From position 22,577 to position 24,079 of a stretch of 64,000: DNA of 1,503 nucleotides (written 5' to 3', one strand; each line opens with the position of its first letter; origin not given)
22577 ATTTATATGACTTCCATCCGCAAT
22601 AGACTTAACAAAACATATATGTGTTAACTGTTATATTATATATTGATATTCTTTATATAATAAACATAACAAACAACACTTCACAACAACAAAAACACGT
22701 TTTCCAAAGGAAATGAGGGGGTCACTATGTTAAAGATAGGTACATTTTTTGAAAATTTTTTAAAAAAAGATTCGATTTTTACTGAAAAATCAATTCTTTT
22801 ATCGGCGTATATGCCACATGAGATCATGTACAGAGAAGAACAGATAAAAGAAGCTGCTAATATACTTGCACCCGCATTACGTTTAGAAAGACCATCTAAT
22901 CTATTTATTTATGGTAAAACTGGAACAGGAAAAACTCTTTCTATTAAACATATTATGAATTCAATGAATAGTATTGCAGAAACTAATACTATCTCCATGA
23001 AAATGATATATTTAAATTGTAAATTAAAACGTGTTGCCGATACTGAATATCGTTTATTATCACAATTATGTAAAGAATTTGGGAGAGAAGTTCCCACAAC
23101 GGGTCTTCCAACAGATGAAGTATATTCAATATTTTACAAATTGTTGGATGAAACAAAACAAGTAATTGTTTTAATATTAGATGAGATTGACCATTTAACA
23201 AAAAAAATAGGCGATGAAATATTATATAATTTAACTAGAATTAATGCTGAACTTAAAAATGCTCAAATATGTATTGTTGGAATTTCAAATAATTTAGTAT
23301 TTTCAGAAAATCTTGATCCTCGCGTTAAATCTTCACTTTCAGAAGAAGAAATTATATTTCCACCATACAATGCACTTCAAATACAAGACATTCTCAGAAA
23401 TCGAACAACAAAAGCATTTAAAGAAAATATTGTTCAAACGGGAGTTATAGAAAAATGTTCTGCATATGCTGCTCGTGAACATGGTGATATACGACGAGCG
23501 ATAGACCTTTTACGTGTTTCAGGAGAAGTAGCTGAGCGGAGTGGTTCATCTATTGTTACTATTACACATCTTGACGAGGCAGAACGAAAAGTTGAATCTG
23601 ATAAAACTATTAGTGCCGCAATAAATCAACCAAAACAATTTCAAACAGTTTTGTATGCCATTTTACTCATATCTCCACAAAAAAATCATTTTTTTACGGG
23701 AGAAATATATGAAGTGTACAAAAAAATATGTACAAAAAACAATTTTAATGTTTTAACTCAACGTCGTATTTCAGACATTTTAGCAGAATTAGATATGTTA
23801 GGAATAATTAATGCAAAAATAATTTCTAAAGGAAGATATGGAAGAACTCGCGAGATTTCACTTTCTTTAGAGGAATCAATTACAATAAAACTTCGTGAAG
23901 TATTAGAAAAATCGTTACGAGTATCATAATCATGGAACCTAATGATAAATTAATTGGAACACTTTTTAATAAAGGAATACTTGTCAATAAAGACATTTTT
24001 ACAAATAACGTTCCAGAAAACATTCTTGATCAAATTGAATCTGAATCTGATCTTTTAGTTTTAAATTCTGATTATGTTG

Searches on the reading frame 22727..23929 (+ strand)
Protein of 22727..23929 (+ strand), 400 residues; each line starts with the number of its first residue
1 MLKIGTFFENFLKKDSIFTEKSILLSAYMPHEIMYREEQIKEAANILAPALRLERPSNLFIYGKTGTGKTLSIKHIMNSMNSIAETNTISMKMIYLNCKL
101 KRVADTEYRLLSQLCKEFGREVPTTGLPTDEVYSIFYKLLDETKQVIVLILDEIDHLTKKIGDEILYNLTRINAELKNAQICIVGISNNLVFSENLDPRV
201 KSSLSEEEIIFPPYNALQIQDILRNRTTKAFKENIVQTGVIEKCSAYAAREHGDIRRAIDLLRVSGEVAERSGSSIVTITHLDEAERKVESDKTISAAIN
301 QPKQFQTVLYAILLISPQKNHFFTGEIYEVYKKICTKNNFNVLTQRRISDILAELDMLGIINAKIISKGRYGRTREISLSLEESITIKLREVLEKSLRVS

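Call 3: search_protein_families(library=pfam, proteins=[window:22727-23929:+])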
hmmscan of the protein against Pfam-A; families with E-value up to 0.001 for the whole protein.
window:22727-23929:+ (400 aa): 12 families
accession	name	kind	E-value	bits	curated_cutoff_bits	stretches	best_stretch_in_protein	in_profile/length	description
PF09079.17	Cdc6_C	-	1e-26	93.1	25.1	1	300-385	5-92/96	CDC6, C terminal winged helix domain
PF22703.2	Cdc6_lid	-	5.9e-22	77.8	27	1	220-286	1-67/68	Cdc6 AAA+ ATPase-type lid domain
PF13401.12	AAA_22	-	2.1e-13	51.2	27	1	56-185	5-122/130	AAA domain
PF00004.35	AAA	-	1.8e-08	35.3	21.2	1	60-209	2-127/131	ATPase family associated with various cellular activities (AAA)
PF22606.2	Cdc6-ORC-like_ATPase_lid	-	7.7e-08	32.6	27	1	214-270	1-57/60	Cdc6/ORC-like, ATPase lid domain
PF05621.17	TniB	-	1.8e-07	31.2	22.4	1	39-187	18-163/189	Bacterial TniB protein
PF13191.12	AAA_16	-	3.3e-07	31.4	32.6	1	34-158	3-145/167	AAA ATPase domain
PF01637.24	ATPase_2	-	1.6e-06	28.6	33.2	1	47-184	11-151/225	ATPase domain predominantly from Archaea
PF05729.18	NACHT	-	0.00014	22.2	26.7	1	59-163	3-99/167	NACHT domain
PF00270.35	DEAD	-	0.00014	22.1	26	0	55-184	13-154/167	DEAD/DEAH box helicase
PF00308.24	Bac_DnaA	-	0.00048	20.8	23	0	57-98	35-72/162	Bacterial DnaA ATPAse domain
PF07693.20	KAP_NTPase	-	0.00055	19.7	20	0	130-167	136-173/293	KAP family P-loop domain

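Call 9: find_homologous_proteins(query=window:22727-23929:+, max_evalue=1e-30)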
Query window:22727-23929:+ (400 aa): 8000 proteins with E <= 1e-30 among 8000 candidates; the best 120 are listed.
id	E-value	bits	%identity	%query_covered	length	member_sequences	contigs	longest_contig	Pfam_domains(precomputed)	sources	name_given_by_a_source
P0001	1.3e-252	855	100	100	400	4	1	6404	PF22703.3,PF22606.3,PF00004.36,PF13401.13,PF01637.25,PF05621.18,PF09079.18,PF13191.13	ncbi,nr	ncbi:AAA family ATPase [Candidatus Woesearchaeota archaeon]|nr:AAA family ATPase [Candidatus Woesear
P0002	3.6e-234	794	91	100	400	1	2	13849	PF22703.3,PF22606.3,PF00004.36,PF13401.13,PF01637.25,PF05621.18,PF09079.18,PF13191.13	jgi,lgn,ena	-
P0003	8.2e-206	701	79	100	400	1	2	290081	PF22703.3,PF22606.3,PF00004.36,PF13401.13,PF05621.18,PF09079.18,PF13191.13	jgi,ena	jgi:archaeal cell division control protein 6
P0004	5.2e-205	699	78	100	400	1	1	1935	PF22703.3,PF22606.3,PF00004.36,PF13401.13,PF01637.25,PF09079.18,PF13191.13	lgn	-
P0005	1.8e-204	697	79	100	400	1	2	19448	PF22703.3,PF24883.3,PF22606.3,PF00004.36,PF13401.13,PF01637.25,PF05621.18,PF09079.18,PF13191.13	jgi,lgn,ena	-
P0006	5.0e-204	695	79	100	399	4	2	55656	PF22703.3,PF05729.19,PF22606.3,PF00004.36,PF13401.13,PF01637.25,PF05621.18,PF09079.18,PF13191.13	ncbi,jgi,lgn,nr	ncbi:AAA family ATPase [Candidatus Woesearchaeota archaeon]|nr:AAA family ATPase [Candidatus Woesear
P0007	1.9e-203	693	77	100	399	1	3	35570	PF22703.3,PF05729.19,PF22606.3,PF00004.36,PF13401.13,PF01637.25,PF05621.18,PF09079.18,PF13191.13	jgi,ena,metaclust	metaclust:\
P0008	3.0e-203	693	77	100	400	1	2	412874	PF22703.3,PF05729.19,PF22606.3,PF00004.36,PF13401.13,PF01637.25,PF05621.18,PF09079.18,PF13191.13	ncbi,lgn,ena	-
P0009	3.4e-203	693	77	100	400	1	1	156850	PF22703.3,PF22606.3,PF00004.36,PF13401.13,PF01637.25,PF05621.18,PF09079.18,PF13191.13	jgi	jgi:archaeal cell division control protein 6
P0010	4.6e-203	692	76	100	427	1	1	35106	PF22703.3,PF05729.19,PF22606.3,PF00004.36,PF13401.13,PF01637.25,PF05621.18,PF09079.18,PF13191.13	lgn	-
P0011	5.3e-203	692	77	100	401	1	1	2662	PF22703.3,PF05729.19,PF22606.3,PF00004.36,PF13401.13,PF01637.25,PF05621.18,PF09079.18,PF13191.13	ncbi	-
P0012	5.6e-203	692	77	100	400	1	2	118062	PF00270.36,PF22703.3,PF22606.3,PF00004.36,PF13401.13,PF01637.25,PF09079.18,PF13191.13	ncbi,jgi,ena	-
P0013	6.6e-203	692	77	96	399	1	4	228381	PF22703.3,PF22606.3,PF00004.36,PF13401.13,PF01637.25,PF05621.18,PF09079.18,PF13191.13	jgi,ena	jgi:archaeal cell division control protein 6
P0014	6.8e-203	692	77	100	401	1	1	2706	PF22703.3,PF05729.19,PF22606.3,PF00004.36,PF13401.13,PF01637.25,PF05621.18,PF09079.18,PF13191.13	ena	-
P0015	1.8e-202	690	76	100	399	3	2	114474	PF22703.3,PF00004.36,PF13401.13,PF01637.25,PF05621.18,PF09079.18,PF13191.13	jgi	-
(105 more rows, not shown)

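Call 12: find_related_loci(query=window:22727-23929:+, collection=genome_contigs, flank=4000)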
Query window:22727-23929:+ (400 aa) in genome_contigs; peptide patterns used: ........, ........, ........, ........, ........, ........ (x = any residue, [..] = any of these).
109 stretches matched a pattern; 16 encode a relative of the query (tblastn E <= 1e-3); 16 distinct loci.
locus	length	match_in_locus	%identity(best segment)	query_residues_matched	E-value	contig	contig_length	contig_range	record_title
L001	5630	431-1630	76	1-400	0e+0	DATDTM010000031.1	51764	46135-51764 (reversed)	MAG TPA_asm: Candidatus Nanoarchaeia archaeon isolate SMAG_U8031 k141_73274, whole genome shotgun sequence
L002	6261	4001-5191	75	2-398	0e+0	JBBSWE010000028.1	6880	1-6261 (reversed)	MAG: Nanoarchaeota archaeon isolate H52-bin155_1 H52_bin155_1_000000000028, whole genome shotgun sequence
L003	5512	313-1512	76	1-400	0e+0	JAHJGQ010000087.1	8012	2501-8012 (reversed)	MAG: Nanoarchaeota archaeon isolate Modern_marine_glass_biofilm.mb.79 Modern_marine_glas.mb.79_k141_814829, whole genome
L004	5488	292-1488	74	2-400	0e+0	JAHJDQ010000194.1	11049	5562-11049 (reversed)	MAG: Nanoarchaeota archaeon isolate Modern_marine.mb.67 Modern_marine.mb.67_k141_2532755, whole genome shotgun sequence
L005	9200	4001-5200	74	1-400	0e+0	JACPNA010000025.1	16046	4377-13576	MAG: Candidatus Woesearchaeota archaeon isolate NC_groundwater_563_Ag_S-0.1um_35_31 S35_SO-1_scaffold_87445, whole genom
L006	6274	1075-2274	74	1-400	0e+0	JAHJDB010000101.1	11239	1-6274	MAG: Nanoarchaeota archaeon isolate Modern_marine.mb.327 Modern_marine.mb.327_k141_2341017, whole genome shotgun sequenc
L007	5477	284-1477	75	2-399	0e+0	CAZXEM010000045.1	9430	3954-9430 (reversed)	MAG TPA_asm: uncultured Methanosarcinales archaeon isolate binchicken_co28_250 genome assembly, contig: NODE_4651_length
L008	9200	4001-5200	72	1-400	0e+0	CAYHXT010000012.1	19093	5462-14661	MAG TPA_asm: uncultured Methanosarcinales archaeon isolate ERP119705_co16_404 genome assembly, contig: NODE_2281_length_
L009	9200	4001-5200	72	1-400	0e+0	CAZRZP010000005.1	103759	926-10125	MAG TPA_asm: uncultured Methanosarcinales archaeon isolate SRP200020_co5_201 genome assembly, contig: NODE_248_length_10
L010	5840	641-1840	69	1-400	0e+0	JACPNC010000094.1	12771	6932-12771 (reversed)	MAG: Candidatus Woesearchaeota archaeon isolate NC_groundwater_565_Ag_S-0.1um_37_7 S35_SO-1_scaffold_420251, whole genom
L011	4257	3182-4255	72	2-359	0e+0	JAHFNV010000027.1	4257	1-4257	MAG: Candidatus Nomurabacteria bacterium isolate nzgw489 NODE_96029_length_4258_cov_11.059463, whole genome shotgun sequ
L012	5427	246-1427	64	7-399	3e-174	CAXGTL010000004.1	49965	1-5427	MAG TPA_asm: Candidatus Woesearchaeota archaeon isolate ERR594346_binner12_Refined_66 genome assembly, contig: ERZ540258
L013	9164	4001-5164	56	10-397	2e-142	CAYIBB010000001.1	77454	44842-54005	MAG TPA_asm: Candidatus Woesearchaeota archaeon isolate ERP119705_co1_674 genome assembly, contig: NODE_201_length_77454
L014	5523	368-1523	73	2-400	9e-169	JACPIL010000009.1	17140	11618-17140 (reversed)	MAG: Candidatus Woesearchaeota archaeon isolate NC_groundwater_439_Ag_B-0.1um_39_9 GD18-4_B1_scaffold_130239, whole geno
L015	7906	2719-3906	74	2-397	0e+0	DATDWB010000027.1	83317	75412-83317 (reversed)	MAG TPA_asm: Candidatus Nanoarchaeia archaeon isolate SMAG_U8099 k141_1349903, whole genome shotgun sequence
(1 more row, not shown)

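Call 17: search_solved_structures(query=window:22727-23929:+, show_alignments=2)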
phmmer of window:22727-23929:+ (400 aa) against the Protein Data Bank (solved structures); distinct sequences matched with E-value up to 0.001: 27.
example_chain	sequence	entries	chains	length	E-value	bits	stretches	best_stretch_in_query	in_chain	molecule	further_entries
2qby_A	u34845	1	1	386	3.1e-99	335.8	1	15-394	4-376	Cell division control protein 6 homolog 1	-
2v1u_A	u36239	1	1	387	1e-91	311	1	15-382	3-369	CELL DIVISION CONTROL PROTEIN 6 HOMOLOG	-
2qby_B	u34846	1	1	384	4.8e-41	144.3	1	31-398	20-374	Cell division control protein 6 homolog 3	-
8s0e_G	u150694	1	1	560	1.3e-27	100.1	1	11-285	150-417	Cell division control protein 6 homolog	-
8rwv_F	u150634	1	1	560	1.5e-27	100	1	11-286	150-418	Cell division control protein 6 homolog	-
7jgr_G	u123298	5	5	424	1.5e-22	83.5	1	30-272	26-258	Cell division control protein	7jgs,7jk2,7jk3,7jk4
5uj7_A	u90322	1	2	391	1.2e-18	70.7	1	27-368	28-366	Origin recognition complex subunit 1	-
7jpo_A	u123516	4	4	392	1.2e-18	70.7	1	27-368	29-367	Origin recognition complex subunit 1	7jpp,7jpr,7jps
5ujm_A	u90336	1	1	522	2.7e-18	69.5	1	27-366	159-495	Origin recognition complex subunit 1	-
1fnn_A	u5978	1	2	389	4.1e-18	68.9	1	17-388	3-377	CELL DIVISION CONTROL PROTEIN 6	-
7ctf_A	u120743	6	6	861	8.4e-18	67.9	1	27-365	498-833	Origin recognition complex subunit 1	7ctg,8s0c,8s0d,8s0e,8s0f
8rwv_A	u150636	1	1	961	1e-17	67.6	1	27-364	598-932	Origin recognition complex subunit 1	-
4xgc_A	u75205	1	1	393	7e-15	58.3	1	27-313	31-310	Origin recognition complex subunit 1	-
7jgr_A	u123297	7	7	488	1.3e-14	57.4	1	27-313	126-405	Origin recognition complex subunit 1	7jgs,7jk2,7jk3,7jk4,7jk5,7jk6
1w5s_A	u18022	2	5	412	3.3e-11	46.2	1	16-378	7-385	ORIGIN RECOGNITION COMPLEX SUBUNIT 2 ORC2 | ORC2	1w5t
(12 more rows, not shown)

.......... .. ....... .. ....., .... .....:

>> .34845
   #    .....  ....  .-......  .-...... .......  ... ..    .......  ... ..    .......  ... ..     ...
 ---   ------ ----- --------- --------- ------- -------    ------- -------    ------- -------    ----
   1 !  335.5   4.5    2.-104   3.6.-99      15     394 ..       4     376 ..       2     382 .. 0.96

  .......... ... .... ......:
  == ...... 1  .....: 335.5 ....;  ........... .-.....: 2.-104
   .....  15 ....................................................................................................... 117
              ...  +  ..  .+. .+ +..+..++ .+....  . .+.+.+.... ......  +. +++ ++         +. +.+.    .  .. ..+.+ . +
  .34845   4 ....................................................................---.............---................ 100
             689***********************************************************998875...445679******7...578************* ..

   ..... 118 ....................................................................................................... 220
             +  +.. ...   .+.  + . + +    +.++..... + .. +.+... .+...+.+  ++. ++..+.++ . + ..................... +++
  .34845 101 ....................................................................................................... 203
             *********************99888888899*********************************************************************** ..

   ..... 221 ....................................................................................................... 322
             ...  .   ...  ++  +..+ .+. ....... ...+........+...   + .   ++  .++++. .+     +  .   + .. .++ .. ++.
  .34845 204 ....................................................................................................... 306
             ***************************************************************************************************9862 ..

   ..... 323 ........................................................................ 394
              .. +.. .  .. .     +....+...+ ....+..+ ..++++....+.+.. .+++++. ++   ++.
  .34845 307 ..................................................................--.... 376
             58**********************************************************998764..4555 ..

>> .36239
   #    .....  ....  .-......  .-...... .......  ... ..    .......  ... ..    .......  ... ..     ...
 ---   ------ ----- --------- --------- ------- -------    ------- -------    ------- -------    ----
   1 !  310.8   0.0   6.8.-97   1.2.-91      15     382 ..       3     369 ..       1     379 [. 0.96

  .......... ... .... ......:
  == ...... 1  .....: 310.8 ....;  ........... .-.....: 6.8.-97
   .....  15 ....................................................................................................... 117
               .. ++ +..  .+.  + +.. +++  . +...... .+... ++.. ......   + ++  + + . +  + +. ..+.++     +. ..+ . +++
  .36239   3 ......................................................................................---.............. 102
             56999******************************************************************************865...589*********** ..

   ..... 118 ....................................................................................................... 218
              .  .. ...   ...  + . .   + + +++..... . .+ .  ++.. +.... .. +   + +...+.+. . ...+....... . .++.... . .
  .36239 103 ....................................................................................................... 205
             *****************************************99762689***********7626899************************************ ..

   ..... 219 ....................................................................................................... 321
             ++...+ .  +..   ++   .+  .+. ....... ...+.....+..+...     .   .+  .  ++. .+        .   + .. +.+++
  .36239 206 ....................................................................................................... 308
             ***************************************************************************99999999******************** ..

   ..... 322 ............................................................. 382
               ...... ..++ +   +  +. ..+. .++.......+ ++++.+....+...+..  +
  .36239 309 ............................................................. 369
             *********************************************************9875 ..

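Call 25: find_related_loci(query=A1, collection=metagenome_contigs, flank=3000)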
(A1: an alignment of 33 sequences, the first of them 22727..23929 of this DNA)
Query A1 (400 aa) in metagenome_contigs; peptide patterns used: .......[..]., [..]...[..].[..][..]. (x = any residue, [..] = any of these).
600 stretches matched a pattern (row limit reached: there are more); 577 encode a relative of the query (tblastn E <= 1e-3); the best 80 are kept; 80 distinct loci.
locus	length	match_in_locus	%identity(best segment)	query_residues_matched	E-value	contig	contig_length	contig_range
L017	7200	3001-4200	76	1-400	0e+0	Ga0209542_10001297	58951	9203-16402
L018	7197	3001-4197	77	1-399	0e+0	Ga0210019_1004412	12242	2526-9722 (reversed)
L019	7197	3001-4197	76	2-400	0e+0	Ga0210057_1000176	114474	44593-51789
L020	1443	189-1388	77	1-400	0e+0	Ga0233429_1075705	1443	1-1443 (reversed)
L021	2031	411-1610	75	1-400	0e+0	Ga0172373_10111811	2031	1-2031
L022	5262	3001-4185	75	4-398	0e+0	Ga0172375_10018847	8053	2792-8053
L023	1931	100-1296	75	2-400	0e+0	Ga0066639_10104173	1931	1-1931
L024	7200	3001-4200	74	1-400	0e+0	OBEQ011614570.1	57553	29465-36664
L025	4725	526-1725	76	1-400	0e+0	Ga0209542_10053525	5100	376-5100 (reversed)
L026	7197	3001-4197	74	2-400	0e+0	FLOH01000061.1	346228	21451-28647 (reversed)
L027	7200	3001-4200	75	1-400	0e+0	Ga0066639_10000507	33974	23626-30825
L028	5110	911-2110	75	1-400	0e+0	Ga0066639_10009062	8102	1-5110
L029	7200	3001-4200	74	1-400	0e+0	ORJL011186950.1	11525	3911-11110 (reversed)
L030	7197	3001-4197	72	2-400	0e+0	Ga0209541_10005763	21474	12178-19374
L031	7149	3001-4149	77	2-384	0e+0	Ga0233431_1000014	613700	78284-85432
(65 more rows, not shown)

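Call 47: search_protein_families(library=ncbifam, proteins=[window:22727-23929:+], max_evalue=0.01)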
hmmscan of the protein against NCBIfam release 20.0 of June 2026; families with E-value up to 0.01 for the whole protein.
window:22727-23929:+ (400 aa): 11 families
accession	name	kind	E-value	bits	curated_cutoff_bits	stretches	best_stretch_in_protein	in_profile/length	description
NF001625.0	PRK00411.1-3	equivalog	3e-145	484.1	501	1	4-385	7-388/415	ORC1-type DNA replication protein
TIGR02928.1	TIGR02928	subfamily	3e-123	411.3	181.3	1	17-379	1-366/366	orc1/cdc6 family replication initiation protein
NF001624.0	PRK00411.1-2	subfamily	1.1e-65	222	354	1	14-383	10-365/374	ORC1-type DNA replication protein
NF001623.0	PRK00411.1-1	equivalog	3.3e-56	190.8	311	1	7-384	7-392/411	ORC1-type DNA replication protein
NF001626.0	PRK00411.1-5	equivalog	8e-50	169.7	417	1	14-384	13-368/374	ORC1-type DNA replication protein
TIGR03420.1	DnaA_homol_Hda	equivalog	0.00025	20.6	194.8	0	40-102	22-78/226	DnaA regulatory inactivator Hda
TIGR00362.1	DnaA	equivalog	0.0017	17.5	343.9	0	57-97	138-174/437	chromosomal replication initiator protein DnaA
NF006505.0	PRK08939.1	equivalog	0.0041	16.5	228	0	35-95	135-191/306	primosomal protein DnaI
NF009067.0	PRK12402.1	equivalog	0.0055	15.7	317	0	43-93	23-74/340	replication factor C small subunit 2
NF042959.1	IteA_antiphage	equivalog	0.0062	15.7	510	0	51-80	120-149/367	anti-phage ATPase IteA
TIGR03689.1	pup_AAA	equivalog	0.0083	14.9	504.75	0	51-99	211-258/512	proteasome ATPase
